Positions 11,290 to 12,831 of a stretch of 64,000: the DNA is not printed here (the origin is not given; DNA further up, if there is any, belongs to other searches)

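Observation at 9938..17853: Putative polyprenol-phosphate/GT-C protein O-glycosylation module bracketing secreted Ser/Thr-rich and repeat proteins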

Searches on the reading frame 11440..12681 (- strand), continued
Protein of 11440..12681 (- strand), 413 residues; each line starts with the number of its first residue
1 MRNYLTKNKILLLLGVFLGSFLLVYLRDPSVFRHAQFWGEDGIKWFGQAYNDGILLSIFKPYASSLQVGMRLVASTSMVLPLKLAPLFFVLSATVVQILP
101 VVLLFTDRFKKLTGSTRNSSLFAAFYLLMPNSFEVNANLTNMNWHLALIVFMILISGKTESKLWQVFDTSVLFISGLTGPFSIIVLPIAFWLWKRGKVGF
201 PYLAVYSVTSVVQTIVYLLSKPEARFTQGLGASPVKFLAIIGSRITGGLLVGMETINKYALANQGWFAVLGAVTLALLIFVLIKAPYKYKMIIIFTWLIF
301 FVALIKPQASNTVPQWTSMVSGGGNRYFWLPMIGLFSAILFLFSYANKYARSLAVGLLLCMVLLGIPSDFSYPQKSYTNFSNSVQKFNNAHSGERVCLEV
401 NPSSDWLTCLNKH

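Call 79: fold_search(model_id=the predicted structure, library=pdb)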
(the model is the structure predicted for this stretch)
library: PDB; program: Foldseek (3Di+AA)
matches with E <= 10: 286; with E <= 0.001: 0
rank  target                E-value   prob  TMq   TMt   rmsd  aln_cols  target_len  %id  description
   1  8b6l_I                1.1e-03  1.00  0.39  0.26  18.9       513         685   12  Subtomogram average of the human Sec61-TRAP-OSTA-translocon (released 2022-12-07)
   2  8age_A                1.5e-03  1.00  0.47  0.33  13.0       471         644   12  Structure of yeast oligosaccharylransferase complex with acceptor peptide bound (released 2022-12-07)
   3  5f15                  2.0e-03  1.00  0.42  0.34  11.9       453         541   12  Crystal Structure of ArnT from Cupriavidus metallidurans bound to Undecaprenyl phosphate (released 2016-02-17)
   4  9s6s_A                2.3e-03  1.00  0.41  0.33   9.3       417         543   16  Ternary cryo-EM structure of human ALG9 with Dol25-PP-GlcNAc2Man6, Dol25-P-Man and Fab (released 2026-03-18)
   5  9dm5                  8.2e-03  1.00  0.41  0.43   9.0       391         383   13  Product-Bound mannosyltransferase PimE (released 2025-06-25)
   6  8agc_A                9.8e-03  1.00  0.48  0.32  14.2       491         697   14  Structure of yeast oligosaccharylransferase complex with lipid-linked oligosaccharide and non-acceptor peptide bound (released 2022-12-07)
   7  6gxc_A                1.3e-02  1.00  0.41  0.28   9.0       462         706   12  Bacterial oligosaccharyltransferase PglB in complex with an inhibitory peptide and a reactive lipid-linked oligosaccha (released 2018-11-14)
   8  8zmr                  1.8e-02  0.51  0.17  0.18  20.6       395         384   14  Vesamicol-bound VAChT (released 2024-06-19)
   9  3rce_A                2.4e-02  0.99  0.41  0.28   9.0       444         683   12  Bacterial oligosaccharyltransferase PglB (released 2011-06-15)
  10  5ezm                  7.9e-02  0.96  0.42  0.34  11.9       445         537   13  Crystal Structure of ArnT from Cupriavidus metallidurans in the apo state (released 2016-02-17)
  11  6kkj                  1.0e-01  0.23  0.15  0.17  20.1       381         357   12  Crystal structure of Drug:Proton Antiporter-1 (DHA1) Family SotB, in the inward open conformation (released 2020-07-29)
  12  8hpj_D                1.8e-01  0.09  0.13  0.13  20.8       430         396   12  Crystal structure of the bacterial oxalate transporter OxlT in a ligand-free outward-facing form (released 2023-02-15)
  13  8uby                  2.2e-01  0.12  0.15  0.15  20.5       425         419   13  Choline-bound FLVCR1 (released 2024-03-27)
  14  9qzq_A                2.6e-01  0.08  0.11  0.13  20.7       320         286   13  CryoEM structure of nanodisc-reconstituted human NTCP in complex with grafted NTCP_Nb1 and NabFab (released 2025-11-05)
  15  9jbs                  2.7e-01  0.14  0.17  0.17  20.0       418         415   14  Structure of LAT4 in the apo state (released 2026-03-11)
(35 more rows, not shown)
